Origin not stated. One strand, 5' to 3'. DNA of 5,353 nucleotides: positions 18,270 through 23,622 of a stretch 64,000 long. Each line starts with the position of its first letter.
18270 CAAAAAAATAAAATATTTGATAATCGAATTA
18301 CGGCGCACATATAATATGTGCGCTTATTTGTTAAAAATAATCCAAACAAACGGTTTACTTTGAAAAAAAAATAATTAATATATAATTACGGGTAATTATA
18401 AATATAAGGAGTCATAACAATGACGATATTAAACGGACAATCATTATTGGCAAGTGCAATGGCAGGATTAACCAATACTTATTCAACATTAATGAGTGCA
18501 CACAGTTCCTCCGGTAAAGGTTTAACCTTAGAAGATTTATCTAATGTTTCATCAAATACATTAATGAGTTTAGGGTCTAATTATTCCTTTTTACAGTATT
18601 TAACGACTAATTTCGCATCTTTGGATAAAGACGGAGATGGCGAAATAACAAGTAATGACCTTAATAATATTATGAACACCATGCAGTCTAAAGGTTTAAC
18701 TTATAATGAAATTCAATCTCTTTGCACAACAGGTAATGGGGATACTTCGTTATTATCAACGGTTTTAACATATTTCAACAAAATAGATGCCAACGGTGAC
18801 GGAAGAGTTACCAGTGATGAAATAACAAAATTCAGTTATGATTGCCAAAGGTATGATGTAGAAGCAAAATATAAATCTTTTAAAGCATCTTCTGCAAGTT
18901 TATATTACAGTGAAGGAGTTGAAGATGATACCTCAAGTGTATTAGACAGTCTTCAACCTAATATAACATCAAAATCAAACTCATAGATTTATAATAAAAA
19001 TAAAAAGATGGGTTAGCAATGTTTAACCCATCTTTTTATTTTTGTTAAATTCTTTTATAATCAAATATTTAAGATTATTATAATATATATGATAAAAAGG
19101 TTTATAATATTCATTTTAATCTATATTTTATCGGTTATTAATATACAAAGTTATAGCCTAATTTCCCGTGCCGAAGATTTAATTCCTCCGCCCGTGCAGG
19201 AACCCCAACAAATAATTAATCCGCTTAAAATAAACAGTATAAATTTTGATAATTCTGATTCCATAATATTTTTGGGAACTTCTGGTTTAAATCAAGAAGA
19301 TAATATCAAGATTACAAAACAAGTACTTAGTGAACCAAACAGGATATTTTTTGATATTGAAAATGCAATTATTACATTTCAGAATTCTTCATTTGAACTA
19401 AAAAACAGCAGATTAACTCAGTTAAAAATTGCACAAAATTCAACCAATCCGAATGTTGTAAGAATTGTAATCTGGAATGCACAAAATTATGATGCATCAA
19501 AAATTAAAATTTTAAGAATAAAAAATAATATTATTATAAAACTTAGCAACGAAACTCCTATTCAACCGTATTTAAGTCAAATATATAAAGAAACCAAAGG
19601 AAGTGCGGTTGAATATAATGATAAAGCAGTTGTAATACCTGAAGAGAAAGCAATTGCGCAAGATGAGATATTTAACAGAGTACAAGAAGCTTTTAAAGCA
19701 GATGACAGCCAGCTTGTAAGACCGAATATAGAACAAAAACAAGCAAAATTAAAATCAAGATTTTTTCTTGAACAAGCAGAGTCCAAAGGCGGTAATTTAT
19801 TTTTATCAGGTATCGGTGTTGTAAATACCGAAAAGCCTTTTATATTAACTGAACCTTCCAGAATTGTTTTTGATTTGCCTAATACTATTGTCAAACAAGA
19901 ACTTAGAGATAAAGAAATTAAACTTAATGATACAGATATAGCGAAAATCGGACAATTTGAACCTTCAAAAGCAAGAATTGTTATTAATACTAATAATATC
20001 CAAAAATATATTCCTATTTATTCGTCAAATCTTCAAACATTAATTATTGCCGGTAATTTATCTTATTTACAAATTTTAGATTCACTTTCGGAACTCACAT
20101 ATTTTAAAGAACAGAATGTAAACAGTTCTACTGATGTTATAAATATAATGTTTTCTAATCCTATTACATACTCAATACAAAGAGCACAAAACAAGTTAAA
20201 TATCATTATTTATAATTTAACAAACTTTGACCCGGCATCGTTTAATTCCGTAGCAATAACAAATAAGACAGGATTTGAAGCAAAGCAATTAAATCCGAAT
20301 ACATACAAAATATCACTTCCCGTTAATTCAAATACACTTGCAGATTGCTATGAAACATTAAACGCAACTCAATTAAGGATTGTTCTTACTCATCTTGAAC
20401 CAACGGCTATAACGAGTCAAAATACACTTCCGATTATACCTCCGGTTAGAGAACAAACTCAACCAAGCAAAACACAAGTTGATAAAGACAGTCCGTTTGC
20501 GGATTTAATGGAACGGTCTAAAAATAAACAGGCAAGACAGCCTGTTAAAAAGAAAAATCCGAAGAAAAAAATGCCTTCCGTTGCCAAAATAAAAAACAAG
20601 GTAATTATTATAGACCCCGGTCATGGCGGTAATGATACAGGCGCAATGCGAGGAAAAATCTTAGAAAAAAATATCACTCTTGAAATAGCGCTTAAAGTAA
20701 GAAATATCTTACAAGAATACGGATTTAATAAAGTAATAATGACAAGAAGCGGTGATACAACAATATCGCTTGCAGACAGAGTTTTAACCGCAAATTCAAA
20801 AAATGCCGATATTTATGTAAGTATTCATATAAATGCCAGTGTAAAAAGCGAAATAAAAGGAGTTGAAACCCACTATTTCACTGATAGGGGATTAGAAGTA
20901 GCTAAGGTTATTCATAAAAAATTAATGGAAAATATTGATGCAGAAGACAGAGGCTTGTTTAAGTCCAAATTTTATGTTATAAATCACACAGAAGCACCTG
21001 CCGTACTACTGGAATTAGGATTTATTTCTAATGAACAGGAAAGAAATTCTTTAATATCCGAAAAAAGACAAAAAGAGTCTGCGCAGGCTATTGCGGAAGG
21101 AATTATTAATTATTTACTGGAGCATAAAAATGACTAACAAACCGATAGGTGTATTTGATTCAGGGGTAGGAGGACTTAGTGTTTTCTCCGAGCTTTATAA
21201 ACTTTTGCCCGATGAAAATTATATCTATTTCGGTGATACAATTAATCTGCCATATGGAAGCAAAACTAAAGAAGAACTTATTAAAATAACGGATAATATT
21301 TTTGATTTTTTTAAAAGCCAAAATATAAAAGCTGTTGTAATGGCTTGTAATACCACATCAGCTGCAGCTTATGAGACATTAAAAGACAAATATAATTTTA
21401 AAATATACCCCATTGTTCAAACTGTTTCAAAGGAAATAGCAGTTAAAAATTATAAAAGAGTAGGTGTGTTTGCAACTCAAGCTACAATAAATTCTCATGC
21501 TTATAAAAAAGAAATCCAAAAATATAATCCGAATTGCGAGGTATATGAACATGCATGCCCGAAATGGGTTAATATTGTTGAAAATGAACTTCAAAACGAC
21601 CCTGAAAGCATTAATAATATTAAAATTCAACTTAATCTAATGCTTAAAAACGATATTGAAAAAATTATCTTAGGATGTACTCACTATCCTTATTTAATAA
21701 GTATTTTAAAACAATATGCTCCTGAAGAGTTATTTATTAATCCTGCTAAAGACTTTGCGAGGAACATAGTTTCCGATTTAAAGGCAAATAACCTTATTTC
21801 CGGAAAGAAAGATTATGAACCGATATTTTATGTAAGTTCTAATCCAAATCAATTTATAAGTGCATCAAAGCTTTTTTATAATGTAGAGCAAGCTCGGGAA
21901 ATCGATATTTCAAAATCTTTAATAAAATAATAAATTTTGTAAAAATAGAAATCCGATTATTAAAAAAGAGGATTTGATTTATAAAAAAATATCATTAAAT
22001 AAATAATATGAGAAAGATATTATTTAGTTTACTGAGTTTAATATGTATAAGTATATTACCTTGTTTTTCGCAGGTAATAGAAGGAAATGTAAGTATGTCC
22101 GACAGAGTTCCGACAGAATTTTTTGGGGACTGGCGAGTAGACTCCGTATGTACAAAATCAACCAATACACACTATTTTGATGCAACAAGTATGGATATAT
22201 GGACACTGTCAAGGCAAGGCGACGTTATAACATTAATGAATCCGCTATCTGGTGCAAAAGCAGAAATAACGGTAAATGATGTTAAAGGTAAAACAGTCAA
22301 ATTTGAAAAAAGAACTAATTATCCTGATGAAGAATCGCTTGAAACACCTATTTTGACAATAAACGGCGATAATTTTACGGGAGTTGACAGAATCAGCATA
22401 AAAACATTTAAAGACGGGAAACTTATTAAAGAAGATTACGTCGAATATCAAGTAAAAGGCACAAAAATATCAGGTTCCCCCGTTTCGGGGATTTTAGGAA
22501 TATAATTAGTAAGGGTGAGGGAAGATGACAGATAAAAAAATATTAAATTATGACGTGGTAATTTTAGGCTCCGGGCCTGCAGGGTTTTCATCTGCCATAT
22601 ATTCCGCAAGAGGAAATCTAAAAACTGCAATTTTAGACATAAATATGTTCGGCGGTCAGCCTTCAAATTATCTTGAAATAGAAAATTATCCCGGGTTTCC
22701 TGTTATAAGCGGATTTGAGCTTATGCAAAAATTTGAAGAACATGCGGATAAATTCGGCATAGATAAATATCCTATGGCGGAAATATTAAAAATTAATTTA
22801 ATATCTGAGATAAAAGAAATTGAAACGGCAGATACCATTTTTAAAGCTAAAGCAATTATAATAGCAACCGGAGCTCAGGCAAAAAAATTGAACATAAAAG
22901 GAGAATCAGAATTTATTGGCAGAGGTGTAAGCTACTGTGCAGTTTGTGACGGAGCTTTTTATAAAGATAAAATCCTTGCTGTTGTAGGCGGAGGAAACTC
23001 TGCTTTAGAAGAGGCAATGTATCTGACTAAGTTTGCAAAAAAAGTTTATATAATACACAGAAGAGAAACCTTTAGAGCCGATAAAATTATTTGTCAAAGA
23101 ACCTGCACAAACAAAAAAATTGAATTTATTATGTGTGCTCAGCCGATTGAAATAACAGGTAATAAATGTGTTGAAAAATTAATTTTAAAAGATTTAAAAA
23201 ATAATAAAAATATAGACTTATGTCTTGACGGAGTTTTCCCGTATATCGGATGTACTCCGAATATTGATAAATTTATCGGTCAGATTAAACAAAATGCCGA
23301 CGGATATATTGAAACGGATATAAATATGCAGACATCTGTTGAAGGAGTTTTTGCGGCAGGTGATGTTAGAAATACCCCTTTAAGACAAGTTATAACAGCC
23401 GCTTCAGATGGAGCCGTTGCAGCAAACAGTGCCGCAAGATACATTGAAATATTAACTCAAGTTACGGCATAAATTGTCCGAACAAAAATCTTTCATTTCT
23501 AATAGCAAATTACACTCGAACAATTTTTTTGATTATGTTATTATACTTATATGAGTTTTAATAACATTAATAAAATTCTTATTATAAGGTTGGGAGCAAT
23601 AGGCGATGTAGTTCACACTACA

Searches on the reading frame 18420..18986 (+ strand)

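Call 29: search_protein_families(library=pfam, proteins=[window:18420-18986:+], max_evalue=0.01)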
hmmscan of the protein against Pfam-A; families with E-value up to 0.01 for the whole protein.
window:18420-18986:+ (188 aa): 5 families
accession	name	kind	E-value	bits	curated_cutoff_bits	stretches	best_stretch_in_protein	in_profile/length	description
PF13202.12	EF-hand_5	-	3.8e-10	39.2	25.9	1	118-138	4-24/25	EF hand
PF13405.12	EF-hand_6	-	8e-10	38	25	2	65-87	6-28/30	EF-hand domain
PF00036.39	EF-hand_1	-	2.7e-09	36.3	25.4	2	65-88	6-29/29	EF hand domain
PF13499.12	EF-hand_7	-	3.2e-09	37.5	30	1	63-138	6-65/67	EF-hand domain pair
PF00404.24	Dockerin_1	-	0.00022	21.8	22.9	0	63-87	31-55/57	Dockerin type I domain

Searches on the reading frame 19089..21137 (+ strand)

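Call 45: search_protein_families(library=pfam, proteins=[window:19089-21137:+], max_evalue=0.001)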
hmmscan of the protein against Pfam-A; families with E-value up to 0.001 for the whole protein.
window:19089-21137:+ (682 aa): 2 families
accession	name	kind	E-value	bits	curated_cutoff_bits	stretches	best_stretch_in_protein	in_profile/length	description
PF01520.23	Amidase_3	-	2.8e-52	177.7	27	1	506-674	1-174/174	N-acetylmuramoyl-L-alanine amidase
PF11741.13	AMIN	-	1.6e-10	41.4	20.5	2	249-303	24-80/101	AMIN domain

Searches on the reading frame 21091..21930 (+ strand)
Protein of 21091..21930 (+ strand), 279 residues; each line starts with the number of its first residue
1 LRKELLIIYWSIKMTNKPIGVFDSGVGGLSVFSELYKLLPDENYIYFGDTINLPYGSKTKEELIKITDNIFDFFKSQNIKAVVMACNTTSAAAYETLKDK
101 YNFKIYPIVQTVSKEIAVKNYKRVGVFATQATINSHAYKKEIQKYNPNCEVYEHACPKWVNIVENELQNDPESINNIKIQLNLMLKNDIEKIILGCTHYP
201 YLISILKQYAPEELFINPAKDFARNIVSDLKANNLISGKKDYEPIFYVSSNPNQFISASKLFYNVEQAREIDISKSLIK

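Call 45: search_protein_families(library=pfam, proteins=[window:21091-21930:+], max_evalue=0.001)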
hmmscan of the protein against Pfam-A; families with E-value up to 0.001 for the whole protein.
window:21091-21930:+ (279 aa): 1 family
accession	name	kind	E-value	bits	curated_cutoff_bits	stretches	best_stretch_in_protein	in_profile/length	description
PF01177.27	Asp_Glu_race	-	2.1e-16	60.8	31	1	39-210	25-196/211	Asp/Glu/Hydantoin racemase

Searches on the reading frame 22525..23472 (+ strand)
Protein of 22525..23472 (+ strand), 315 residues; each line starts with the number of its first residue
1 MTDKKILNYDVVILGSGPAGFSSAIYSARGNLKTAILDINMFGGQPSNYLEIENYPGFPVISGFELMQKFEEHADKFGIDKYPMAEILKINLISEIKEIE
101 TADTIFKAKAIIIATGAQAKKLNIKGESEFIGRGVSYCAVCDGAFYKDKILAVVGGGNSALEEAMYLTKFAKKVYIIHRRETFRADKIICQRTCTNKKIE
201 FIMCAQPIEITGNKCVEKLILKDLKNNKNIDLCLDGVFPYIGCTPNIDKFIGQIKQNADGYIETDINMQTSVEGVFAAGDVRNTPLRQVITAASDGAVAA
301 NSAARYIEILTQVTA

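Call 45: search_protein_families(library=pfam, proteins=[window:22525-23472:+], max_evalue=0.001)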
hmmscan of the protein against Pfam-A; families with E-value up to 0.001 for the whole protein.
window:22525-23472:+ (315 aa): 9 families
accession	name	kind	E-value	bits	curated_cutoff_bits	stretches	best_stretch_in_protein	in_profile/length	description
PF07992.20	Pyr_redox_2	-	6.6e-49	167.3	26.1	1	9-296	1-291/291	Pyridine nucleotide-disulphide oxidoreductase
PF13738.12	Pyr_redox_3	-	9.8e-21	74.7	30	1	61-279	78-305/305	Pyridine nucleotide-disulphide oxidoreductase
PF00070.33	Pyr_redox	-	3.5e-13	50.3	22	1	151-222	2-80/82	Pyridine nucleotide-disulphide oxidoreductase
PF01134.28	GIDA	-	2.2e-07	30.8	22.1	0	10-39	1-30/391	Glucose inhibited division protein A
PF01946.23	Thi4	-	1.5e-06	28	26.2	1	5-41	14-51/235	Thi4 family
PF03486.20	HI0933_like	-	3.8e-06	27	50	0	10-40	2-32/244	HI0933-like protein Rossmann domain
PF00890.30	FAD_binding_2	-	4.2e-06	26.6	20.4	0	10-38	1-29/414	FAD binding domain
PF01266.30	DAO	-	0.00021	21.4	27.9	0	10-43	1-35/353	FAD dependent oxidoreductase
PF12831.13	FAD_oxidored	-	0.00044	20.1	27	0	10-48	1-40/416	FAD dependent oxidoreductase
